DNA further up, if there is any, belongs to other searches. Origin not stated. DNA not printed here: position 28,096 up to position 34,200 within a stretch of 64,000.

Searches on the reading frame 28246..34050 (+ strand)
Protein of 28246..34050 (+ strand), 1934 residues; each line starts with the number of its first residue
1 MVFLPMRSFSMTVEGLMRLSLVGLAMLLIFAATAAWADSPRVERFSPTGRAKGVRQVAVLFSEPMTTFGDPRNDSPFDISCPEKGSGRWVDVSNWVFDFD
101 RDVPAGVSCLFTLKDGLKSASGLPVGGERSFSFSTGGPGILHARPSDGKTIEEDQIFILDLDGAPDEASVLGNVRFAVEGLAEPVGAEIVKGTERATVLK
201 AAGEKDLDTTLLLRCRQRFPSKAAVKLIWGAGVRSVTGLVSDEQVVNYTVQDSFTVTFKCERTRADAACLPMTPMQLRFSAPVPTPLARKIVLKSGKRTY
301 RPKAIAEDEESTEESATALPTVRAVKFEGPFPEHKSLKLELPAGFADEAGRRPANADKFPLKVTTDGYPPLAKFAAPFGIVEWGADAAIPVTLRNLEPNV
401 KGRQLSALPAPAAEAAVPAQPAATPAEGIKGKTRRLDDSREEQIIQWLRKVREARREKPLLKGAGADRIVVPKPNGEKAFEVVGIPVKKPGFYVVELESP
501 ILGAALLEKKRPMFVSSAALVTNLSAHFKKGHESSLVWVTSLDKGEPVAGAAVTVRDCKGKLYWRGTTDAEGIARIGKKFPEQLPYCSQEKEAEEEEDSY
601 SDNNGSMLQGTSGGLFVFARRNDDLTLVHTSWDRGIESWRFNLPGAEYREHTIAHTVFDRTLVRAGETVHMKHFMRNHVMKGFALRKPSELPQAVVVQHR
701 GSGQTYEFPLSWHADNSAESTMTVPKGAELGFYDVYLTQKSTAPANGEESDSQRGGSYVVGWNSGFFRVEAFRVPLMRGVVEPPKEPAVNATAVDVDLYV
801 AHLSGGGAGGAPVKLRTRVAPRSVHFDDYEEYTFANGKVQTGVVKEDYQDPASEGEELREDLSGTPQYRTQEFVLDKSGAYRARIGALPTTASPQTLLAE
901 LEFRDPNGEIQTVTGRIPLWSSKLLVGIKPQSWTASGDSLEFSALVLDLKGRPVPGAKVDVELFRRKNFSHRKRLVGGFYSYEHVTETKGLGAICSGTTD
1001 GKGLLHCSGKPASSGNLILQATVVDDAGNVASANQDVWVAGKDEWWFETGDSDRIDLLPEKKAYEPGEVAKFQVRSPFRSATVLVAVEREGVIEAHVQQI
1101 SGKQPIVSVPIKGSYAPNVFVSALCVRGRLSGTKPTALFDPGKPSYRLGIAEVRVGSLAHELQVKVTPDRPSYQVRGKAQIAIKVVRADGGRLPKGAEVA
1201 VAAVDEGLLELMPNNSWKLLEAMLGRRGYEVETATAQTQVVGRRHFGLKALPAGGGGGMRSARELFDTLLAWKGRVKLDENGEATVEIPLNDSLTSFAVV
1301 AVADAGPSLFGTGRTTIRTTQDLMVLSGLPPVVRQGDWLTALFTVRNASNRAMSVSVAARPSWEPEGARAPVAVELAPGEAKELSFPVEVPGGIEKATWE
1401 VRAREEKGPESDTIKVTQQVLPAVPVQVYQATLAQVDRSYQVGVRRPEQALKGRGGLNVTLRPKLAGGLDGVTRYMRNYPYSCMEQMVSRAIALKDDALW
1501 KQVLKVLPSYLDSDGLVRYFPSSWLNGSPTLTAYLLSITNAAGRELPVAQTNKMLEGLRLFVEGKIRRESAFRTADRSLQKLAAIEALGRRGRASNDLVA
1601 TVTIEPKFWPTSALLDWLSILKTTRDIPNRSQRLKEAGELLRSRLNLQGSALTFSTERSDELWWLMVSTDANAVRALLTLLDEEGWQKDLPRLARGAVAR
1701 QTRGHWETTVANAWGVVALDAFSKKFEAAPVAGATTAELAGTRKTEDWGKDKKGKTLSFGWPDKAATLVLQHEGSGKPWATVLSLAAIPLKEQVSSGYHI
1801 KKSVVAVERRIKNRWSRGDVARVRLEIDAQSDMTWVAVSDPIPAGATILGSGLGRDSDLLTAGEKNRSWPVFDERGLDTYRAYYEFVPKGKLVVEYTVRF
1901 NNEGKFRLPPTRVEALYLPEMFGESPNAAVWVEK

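Call 18: search_protein_families(library=pfam, proteins=[window:28246-34050:+], max_evalue=0.001)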
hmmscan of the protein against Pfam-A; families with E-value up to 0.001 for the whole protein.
window:28246-34050:+ (1934 aa): 7 families
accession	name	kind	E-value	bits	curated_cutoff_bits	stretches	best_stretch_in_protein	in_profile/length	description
PF17973.7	bMG10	-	1.8e-25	90.1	26.2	1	1797-1920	1-131/131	Bacterial Alpha-2-macroglobulin MG10 domain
PF11974.14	bMG3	-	4e-24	85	34.9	1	521-647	1-102/103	Bacterial alpha-2-macroglobulin MG3 domain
PF07703.20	A2M_BRD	-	1.6e-18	67.8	22.7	1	1055-1211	1-140/140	Alpha-2-macroglobulin bait region domain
PF01835.25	MG2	-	8.5e-18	65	32.8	1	654-747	2-90/96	MG2 domain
PF00207.28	A2M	-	5.2e-11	42.7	21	1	1271-1358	3-91/92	Alpha-2-macroglobulin family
PF02369.22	Big_1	-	0.00011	22.6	34.9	0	533-576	17-64/93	Bacterial Ig-like domain (group 1)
PF13620.12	CarboxypepD_reg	-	0.00013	22.7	32.3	0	539-576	6-42/82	Carboxypeptidase regulatory-like domain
